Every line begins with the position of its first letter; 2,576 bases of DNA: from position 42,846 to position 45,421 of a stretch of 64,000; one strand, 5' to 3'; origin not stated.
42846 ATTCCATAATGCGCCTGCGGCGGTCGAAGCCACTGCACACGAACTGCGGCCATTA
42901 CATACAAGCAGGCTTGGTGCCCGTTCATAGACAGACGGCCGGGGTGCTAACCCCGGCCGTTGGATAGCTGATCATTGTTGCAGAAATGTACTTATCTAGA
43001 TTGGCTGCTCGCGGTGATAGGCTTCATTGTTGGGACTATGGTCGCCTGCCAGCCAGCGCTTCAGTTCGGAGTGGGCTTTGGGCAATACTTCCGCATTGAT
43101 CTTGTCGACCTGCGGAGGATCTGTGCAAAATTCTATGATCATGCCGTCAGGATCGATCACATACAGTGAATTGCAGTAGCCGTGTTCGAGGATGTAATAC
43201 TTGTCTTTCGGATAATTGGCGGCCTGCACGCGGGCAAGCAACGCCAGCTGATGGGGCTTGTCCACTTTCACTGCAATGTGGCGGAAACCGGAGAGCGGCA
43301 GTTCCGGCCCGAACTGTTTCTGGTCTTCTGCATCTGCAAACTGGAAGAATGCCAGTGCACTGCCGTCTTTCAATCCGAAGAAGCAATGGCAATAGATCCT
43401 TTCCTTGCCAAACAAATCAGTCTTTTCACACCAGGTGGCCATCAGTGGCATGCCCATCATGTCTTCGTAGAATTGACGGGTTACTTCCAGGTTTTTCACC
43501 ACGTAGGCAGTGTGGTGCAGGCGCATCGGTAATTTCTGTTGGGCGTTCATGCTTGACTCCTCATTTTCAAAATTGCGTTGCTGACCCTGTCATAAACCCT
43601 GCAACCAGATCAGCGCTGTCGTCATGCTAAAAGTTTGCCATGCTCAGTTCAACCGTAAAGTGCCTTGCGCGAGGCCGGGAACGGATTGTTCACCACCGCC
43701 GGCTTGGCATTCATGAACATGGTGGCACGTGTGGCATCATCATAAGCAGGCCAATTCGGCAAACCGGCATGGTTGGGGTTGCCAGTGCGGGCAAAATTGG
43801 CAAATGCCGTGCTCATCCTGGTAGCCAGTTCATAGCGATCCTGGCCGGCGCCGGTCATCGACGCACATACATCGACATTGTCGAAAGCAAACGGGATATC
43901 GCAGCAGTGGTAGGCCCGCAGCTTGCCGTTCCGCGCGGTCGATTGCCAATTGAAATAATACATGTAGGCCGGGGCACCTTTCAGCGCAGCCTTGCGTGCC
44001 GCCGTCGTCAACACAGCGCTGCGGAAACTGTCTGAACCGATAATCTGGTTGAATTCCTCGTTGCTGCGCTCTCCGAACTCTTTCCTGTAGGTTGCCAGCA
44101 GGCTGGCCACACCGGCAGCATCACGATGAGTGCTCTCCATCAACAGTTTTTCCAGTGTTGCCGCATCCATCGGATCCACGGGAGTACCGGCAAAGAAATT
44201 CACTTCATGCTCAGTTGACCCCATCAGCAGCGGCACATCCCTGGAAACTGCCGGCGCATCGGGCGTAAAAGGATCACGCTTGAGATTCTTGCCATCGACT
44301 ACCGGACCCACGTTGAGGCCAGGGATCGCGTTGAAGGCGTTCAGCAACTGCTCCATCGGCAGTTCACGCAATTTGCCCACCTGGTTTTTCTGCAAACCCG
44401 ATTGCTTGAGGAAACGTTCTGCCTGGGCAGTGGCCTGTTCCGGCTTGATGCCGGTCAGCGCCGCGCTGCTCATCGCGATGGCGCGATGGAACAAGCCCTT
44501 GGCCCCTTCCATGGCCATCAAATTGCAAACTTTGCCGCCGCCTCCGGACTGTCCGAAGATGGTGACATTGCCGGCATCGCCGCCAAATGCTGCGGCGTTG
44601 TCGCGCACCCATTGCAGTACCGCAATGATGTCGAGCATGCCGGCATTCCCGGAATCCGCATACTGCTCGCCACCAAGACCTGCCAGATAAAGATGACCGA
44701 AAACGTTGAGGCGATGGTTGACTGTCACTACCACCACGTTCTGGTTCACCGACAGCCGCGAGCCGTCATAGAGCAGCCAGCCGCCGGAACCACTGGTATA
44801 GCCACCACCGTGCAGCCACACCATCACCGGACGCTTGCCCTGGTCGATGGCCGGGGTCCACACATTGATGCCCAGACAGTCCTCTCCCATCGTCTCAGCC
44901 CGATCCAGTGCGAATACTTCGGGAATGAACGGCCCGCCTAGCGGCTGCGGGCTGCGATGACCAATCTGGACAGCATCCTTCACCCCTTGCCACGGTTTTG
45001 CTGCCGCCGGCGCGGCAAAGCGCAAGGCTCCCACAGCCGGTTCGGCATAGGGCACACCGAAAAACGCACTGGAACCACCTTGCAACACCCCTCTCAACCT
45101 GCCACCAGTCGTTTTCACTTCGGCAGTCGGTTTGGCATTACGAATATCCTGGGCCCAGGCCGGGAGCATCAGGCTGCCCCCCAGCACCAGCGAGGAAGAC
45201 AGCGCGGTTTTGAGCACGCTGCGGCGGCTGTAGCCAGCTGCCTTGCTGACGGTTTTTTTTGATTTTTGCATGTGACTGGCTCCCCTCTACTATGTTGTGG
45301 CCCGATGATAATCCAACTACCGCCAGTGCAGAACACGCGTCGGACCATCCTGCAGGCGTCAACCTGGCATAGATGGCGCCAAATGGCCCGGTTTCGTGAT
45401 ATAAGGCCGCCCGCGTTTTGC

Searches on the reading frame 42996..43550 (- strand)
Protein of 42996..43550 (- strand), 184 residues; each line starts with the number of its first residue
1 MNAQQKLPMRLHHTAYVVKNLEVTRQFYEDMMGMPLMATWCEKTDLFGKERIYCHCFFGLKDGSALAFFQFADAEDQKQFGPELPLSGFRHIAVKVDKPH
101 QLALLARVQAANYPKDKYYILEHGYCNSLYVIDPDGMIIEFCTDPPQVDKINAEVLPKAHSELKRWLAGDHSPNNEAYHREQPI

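Call 13: search_protein_families(library=pfam, proteins=[window:42996-43550:-])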
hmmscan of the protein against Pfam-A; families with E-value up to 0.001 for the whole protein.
window:42996-43550:- (184 aa): 1 family
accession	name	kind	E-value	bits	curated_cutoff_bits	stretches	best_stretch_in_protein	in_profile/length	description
PF00903.31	Glyoxalase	-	1.4e-07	32.3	20.6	1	10-141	1-121/121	Glyoxalase/Bleomycin resistance protein/Dioxygenase superfamily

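Call 25: find_encoding_contigs(protein=window:42996-43550:-, flank=3000, max_places=10)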
Protein window:42996-43550:- (184 aa): 7 contigs read that carry it; 6 places shown.
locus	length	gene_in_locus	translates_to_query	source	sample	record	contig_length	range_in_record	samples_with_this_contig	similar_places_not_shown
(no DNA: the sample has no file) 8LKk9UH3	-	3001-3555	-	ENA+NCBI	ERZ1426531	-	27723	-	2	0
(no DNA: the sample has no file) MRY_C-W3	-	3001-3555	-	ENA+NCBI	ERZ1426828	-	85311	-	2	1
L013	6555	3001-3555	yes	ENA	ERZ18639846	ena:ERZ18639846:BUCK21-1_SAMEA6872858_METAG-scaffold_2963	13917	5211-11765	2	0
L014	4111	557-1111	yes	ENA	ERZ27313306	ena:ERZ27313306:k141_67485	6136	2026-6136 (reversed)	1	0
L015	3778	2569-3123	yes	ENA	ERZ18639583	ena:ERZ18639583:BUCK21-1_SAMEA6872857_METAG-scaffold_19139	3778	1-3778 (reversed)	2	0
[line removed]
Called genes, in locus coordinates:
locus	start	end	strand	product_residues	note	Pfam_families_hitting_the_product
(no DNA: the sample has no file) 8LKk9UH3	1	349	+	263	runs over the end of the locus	-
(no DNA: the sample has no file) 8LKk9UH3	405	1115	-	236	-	PF00561:Abhydrolase_1, PF12697:Abhydrolase_6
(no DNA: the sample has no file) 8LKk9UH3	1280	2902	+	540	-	PF00135:COesterase, PF20434:BD-FAE, PF07859:Abhydrolase_3 (weak)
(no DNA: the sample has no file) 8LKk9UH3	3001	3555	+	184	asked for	PF00903:Glyoxalase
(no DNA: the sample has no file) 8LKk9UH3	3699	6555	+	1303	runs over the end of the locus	PF00270:DEAD (faint), PF13245:AAA_19 (faint), PF13401:AAA_22 (weak), PF00271:Helicase_C, PF04408:WHD_HA2 (faint), PF21010:HA2_C, PF07717:OB_NTP_bind, PF11898:DUF3418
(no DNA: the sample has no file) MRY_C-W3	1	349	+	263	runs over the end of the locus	-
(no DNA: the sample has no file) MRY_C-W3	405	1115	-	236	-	PF00561:Abhydrolase_1, PF12697:Abhydrolase_6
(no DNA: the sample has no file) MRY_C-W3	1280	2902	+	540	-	PF00135:COesterase, PF20434:BD-FAE, PF07859:Abhydrolase_3 (weak)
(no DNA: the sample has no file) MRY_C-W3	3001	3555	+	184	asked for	PF00903:Glyoxalase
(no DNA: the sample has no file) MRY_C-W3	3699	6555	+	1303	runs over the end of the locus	PF00270:DEAD (faint), PF13245:AAA_19 (faint), PF13401:AAA_22 (weak), PF00271:Helicase_C, PF04408:WHD_HA2 (faint), PF21010:HA2_C, PF07717:OB_NTP_bind, PF11898:DUF3418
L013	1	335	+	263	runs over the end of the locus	-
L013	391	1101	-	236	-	PF00561:Abhydrolase_1, PF12697:Abhydrolase_6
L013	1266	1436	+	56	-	-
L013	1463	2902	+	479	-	PF00135:COesterase, PF20434:BD-FAE, PF07859:Abhydrolase_3 (weak)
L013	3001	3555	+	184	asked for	PF00903:Glyoxalase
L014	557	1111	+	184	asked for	PF00903:Glyoxalase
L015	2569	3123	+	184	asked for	PF00903:Glyoxalase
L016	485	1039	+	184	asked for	PF00903:Glyoxalase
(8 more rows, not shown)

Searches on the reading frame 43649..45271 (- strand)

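Call 13: search_protein_families(library=pfam, proteins=[window:43649-45271:-])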
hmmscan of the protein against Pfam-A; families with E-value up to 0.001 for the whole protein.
window:43649-45271:- (540 aa): 3 families
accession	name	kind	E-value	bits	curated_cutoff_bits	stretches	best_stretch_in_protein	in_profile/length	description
PF00135.34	COesterase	-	2.1e-99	334.3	27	1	50-525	3-501/515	Carboxylesterase family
PF20434.5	BD-FAE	-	1.7e-09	38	26.8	1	136-261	2-115/215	BD-FAE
PF07859.19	Abhydrolase_3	-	6.2e-09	36.4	25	1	210-287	47-125/210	alpha/beta hydrolase fold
